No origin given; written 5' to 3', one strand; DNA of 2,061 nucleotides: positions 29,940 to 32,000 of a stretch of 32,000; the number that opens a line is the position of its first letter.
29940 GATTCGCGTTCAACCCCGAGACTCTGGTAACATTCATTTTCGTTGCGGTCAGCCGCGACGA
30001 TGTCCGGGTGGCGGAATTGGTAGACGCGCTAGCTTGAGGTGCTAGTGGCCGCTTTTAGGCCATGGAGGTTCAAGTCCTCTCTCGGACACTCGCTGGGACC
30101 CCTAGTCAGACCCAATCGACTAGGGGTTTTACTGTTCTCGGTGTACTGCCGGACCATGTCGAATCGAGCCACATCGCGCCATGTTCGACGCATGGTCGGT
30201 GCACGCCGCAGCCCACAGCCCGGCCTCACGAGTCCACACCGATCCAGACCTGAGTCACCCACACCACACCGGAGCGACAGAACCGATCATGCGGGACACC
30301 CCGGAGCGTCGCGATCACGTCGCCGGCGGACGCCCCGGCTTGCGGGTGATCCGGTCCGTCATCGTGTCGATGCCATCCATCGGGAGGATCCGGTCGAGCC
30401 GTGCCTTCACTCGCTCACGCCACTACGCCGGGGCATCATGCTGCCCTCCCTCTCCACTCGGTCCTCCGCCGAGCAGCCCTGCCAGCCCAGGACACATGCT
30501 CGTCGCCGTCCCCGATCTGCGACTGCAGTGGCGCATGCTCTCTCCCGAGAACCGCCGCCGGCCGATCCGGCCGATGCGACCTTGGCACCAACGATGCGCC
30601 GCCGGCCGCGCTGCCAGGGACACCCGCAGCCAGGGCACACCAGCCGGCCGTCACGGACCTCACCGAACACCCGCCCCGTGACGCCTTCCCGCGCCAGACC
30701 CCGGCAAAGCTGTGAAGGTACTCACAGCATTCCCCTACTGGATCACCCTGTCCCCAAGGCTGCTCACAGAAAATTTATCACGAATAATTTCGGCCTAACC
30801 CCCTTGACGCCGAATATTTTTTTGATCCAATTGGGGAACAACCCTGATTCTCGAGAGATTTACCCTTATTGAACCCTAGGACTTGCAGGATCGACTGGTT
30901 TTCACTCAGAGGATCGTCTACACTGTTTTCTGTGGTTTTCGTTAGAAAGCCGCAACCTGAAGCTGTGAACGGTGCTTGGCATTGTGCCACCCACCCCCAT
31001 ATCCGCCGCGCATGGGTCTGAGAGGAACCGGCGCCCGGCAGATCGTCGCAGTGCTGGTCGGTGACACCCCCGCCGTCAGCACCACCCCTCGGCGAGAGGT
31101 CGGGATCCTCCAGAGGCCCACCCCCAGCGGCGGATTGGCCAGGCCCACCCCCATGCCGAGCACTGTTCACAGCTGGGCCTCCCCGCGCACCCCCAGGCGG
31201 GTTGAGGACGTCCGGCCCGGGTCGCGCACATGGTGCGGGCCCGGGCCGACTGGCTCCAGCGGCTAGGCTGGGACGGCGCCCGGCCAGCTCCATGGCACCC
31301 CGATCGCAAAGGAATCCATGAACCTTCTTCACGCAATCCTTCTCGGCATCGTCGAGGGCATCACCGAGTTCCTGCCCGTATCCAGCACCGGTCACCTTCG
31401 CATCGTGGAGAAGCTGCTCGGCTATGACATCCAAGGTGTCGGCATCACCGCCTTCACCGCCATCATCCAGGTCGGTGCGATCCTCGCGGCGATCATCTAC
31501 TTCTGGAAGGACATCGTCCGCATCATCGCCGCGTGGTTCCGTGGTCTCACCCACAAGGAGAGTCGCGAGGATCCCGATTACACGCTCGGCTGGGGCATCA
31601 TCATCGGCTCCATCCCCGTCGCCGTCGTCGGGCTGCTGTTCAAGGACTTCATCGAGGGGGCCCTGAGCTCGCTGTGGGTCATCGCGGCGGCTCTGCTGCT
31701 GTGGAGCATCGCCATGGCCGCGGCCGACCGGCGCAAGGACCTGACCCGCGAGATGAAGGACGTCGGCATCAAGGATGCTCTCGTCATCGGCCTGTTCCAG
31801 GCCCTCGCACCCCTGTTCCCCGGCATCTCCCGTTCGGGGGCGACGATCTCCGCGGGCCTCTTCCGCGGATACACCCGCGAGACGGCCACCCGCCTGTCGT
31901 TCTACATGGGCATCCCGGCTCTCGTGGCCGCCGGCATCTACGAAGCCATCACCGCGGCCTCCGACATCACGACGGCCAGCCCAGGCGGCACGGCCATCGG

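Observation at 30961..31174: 214-nt rod-like inverted-repeat element with C-rich bubbles upstream of uppP: candidate novel structured RNA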

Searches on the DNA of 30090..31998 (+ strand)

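Call 6: search_rna_families(source=window, start=30500, end=31400, threshold=evalue, max_evalue=10, show_alignments=3)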
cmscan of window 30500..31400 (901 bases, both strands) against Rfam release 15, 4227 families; matches with E-value up to 10: 3.
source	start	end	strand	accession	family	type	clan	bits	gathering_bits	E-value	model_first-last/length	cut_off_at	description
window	31193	31266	+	RF03577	mir-9193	Gene; miRNA;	-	17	55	5.6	1-74/74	no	mir-9193 microRNA precursor family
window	31193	31255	-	RF02959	DUF3085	Cis-reg;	-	15.7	40.6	5.8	1-76/76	no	DUF3085 RNA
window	31104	31181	-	RF01946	KCNQ1OT1_1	Gene; lncRNA;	-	5.8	70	5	1-464/464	no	KCNQ1 overlapping transcript 1 conserved region 1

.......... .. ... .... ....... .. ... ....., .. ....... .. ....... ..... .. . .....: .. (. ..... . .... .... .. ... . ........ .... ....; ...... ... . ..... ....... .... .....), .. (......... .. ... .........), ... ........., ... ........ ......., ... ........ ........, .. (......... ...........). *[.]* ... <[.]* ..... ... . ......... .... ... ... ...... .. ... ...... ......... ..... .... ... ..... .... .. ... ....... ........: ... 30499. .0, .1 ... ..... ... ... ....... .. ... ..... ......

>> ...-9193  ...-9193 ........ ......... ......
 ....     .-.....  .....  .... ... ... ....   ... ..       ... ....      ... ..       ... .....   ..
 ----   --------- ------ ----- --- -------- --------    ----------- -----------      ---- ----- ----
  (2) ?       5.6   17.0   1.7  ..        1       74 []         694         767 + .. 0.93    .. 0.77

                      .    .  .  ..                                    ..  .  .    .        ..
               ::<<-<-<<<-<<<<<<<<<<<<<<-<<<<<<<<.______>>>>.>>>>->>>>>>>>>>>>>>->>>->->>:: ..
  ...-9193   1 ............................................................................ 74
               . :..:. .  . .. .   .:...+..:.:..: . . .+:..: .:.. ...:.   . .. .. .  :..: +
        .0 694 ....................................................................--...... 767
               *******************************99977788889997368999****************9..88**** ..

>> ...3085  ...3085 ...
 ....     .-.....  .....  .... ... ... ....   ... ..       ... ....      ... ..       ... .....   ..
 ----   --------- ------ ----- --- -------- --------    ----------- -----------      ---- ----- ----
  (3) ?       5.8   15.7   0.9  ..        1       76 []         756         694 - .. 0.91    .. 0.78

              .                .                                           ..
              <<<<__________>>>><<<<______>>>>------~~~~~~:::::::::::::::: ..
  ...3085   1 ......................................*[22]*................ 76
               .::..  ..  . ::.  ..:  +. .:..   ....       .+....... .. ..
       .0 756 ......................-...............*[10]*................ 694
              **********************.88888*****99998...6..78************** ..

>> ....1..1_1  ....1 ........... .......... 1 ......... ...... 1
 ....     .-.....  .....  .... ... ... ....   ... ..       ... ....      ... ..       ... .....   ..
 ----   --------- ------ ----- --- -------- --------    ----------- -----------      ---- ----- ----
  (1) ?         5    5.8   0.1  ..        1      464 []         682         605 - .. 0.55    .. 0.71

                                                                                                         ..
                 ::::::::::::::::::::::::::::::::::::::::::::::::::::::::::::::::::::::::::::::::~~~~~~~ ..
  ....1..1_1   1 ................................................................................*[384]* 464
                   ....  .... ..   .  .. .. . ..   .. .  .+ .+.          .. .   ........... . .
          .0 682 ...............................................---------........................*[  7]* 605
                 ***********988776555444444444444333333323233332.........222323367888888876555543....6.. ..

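Call 16: search_dna_similar(query=window:30700-31320:+, collection=plasmids, mode=distant, max_evalue=0.01)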
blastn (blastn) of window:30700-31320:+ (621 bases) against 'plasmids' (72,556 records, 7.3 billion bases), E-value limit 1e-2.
No match.

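Call 17: search_dna_similar(query=window:30090-31320:+, collection=phages, mode=distant, max_evalue=0.01)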
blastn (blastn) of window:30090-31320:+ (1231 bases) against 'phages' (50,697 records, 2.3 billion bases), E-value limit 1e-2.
No match.

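Call 78: build_rna_model(alignment_id=A6, structure=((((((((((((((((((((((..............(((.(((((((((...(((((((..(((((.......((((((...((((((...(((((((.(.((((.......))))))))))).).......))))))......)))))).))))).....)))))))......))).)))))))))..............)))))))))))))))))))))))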
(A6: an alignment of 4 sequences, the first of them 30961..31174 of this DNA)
Model R1 built from alignment A6 (4 sequences, 223 columns); structure: as given.
model positions 216; base pairs 70; branch points 0; effective number of sequences 1.06; information 0.59 bits per position. Calibrated on 0.2 Mb of random sequence (short: E-values are rough).
structure used (alignment columns):
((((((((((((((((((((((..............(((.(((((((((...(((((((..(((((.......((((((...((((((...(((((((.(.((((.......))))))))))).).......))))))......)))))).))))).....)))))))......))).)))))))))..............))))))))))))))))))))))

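Call 79: search_with_rna_model(model_id=R1, sources=[window, L001, L003, L004, L007, L008, L009, L019, L020, L021, L022, L023, L024, L025, L028, L029], max_evalue=1, make_alignment=true)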
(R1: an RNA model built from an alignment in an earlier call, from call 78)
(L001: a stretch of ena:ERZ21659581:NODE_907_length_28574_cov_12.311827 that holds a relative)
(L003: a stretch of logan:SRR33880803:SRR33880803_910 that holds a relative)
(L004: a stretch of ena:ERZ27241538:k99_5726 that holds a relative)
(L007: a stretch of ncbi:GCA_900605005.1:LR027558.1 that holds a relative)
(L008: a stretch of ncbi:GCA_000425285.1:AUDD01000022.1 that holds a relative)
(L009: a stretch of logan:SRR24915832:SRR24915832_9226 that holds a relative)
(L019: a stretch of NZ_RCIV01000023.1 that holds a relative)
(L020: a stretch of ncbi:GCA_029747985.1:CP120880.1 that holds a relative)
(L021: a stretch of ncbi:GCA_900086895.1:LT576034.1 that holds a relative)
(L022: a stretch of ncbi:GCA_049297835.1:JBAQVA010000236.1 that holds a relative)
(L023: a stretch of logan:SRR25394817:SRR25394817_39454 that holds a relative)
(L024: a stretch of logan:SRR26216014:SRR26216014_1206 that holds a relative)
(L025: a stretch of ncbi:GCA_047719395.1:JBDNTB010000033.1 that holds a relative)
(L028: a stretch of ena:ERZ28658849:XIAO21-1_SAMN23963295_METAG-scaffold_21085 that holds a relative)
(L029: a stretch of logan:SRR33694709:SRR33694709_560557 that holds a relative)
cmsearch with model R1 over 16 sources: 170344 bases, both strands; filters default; matches with E-value up to 1: 14.
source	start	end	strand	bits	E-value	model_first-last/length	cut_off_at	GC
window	30961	31174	+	233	4.7e-45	1-216/216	no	0.69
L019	7178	7393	-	212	7.5e-41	1-216/216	no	0.68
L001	3595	3804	+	176.2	1.2e-33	1-216/216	no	0.68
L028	879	1094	+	169.5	2.6e-32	1-216/216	no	0.74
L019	7178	7393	+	49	3.9e-08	1-216/216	no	0.68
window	30961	31174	-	42.8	6.7e-07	1-216/216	no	0.69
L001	3595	3804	-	36.1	1.5e-05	1-216/216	no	0.68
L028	879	1094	-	20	0.025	1-216/216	no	0.74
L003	1062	1105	-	19.9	0.027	1-216/216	no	0.73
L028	630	650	-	15.3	0.23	1-216/216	no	0.57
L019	6124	6172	+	14.9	0.27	1-216/216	no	0.78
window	28212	28411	+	14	0.41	1-216/216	no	0.67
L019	7624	7645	+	13.9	0.44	1-216/216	no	0.55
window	26701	26852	+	12.8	0.72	1-216/216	no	0.69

Alignment A7: 14 matches aligned to the model, 281 columns, each read 5' to 3' on its own strand. Consensus structure (alignment columns), stored with it:
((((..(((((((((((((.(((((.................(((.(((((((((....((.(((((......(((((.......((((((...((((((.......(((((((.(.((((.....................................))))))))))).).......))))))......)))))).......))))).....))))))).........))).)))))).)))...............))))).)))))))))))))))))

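Call 80: search_with_rna_model(model_id=R1, sources=[window, L001, L019, L028], max_evalue=1e-20, make_alignment=true, show_alignments=4)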
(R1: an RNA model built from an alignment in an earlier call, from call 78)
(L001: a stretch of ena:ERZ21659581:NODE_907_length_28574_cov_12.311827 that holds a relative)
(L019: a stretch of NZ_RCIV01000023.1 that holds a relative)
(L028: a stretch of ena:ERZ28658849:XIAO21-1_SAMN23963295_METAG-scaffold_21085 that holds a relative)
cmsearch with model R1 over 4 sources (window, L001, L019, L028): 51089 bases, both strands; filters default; matches with E-value up to 1e-20: 4.
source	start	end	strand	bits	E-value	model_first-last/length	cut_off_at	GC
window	30961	31174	+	233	1.4e-45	1-216/216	no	0.69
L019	7178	7393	-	212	2.2e-41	1-216/216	no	0.68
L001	3595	3804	+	176.2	3.5e-34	1-216/216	no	0.68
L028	879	1094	+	169.5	7.8e-33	1-216/216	no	0.74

Alignment A8: 4 matches aligned to the model, 223 columns, each read 5' to 3' on its own strand. Consensus structure (alignment columns), stored with it:
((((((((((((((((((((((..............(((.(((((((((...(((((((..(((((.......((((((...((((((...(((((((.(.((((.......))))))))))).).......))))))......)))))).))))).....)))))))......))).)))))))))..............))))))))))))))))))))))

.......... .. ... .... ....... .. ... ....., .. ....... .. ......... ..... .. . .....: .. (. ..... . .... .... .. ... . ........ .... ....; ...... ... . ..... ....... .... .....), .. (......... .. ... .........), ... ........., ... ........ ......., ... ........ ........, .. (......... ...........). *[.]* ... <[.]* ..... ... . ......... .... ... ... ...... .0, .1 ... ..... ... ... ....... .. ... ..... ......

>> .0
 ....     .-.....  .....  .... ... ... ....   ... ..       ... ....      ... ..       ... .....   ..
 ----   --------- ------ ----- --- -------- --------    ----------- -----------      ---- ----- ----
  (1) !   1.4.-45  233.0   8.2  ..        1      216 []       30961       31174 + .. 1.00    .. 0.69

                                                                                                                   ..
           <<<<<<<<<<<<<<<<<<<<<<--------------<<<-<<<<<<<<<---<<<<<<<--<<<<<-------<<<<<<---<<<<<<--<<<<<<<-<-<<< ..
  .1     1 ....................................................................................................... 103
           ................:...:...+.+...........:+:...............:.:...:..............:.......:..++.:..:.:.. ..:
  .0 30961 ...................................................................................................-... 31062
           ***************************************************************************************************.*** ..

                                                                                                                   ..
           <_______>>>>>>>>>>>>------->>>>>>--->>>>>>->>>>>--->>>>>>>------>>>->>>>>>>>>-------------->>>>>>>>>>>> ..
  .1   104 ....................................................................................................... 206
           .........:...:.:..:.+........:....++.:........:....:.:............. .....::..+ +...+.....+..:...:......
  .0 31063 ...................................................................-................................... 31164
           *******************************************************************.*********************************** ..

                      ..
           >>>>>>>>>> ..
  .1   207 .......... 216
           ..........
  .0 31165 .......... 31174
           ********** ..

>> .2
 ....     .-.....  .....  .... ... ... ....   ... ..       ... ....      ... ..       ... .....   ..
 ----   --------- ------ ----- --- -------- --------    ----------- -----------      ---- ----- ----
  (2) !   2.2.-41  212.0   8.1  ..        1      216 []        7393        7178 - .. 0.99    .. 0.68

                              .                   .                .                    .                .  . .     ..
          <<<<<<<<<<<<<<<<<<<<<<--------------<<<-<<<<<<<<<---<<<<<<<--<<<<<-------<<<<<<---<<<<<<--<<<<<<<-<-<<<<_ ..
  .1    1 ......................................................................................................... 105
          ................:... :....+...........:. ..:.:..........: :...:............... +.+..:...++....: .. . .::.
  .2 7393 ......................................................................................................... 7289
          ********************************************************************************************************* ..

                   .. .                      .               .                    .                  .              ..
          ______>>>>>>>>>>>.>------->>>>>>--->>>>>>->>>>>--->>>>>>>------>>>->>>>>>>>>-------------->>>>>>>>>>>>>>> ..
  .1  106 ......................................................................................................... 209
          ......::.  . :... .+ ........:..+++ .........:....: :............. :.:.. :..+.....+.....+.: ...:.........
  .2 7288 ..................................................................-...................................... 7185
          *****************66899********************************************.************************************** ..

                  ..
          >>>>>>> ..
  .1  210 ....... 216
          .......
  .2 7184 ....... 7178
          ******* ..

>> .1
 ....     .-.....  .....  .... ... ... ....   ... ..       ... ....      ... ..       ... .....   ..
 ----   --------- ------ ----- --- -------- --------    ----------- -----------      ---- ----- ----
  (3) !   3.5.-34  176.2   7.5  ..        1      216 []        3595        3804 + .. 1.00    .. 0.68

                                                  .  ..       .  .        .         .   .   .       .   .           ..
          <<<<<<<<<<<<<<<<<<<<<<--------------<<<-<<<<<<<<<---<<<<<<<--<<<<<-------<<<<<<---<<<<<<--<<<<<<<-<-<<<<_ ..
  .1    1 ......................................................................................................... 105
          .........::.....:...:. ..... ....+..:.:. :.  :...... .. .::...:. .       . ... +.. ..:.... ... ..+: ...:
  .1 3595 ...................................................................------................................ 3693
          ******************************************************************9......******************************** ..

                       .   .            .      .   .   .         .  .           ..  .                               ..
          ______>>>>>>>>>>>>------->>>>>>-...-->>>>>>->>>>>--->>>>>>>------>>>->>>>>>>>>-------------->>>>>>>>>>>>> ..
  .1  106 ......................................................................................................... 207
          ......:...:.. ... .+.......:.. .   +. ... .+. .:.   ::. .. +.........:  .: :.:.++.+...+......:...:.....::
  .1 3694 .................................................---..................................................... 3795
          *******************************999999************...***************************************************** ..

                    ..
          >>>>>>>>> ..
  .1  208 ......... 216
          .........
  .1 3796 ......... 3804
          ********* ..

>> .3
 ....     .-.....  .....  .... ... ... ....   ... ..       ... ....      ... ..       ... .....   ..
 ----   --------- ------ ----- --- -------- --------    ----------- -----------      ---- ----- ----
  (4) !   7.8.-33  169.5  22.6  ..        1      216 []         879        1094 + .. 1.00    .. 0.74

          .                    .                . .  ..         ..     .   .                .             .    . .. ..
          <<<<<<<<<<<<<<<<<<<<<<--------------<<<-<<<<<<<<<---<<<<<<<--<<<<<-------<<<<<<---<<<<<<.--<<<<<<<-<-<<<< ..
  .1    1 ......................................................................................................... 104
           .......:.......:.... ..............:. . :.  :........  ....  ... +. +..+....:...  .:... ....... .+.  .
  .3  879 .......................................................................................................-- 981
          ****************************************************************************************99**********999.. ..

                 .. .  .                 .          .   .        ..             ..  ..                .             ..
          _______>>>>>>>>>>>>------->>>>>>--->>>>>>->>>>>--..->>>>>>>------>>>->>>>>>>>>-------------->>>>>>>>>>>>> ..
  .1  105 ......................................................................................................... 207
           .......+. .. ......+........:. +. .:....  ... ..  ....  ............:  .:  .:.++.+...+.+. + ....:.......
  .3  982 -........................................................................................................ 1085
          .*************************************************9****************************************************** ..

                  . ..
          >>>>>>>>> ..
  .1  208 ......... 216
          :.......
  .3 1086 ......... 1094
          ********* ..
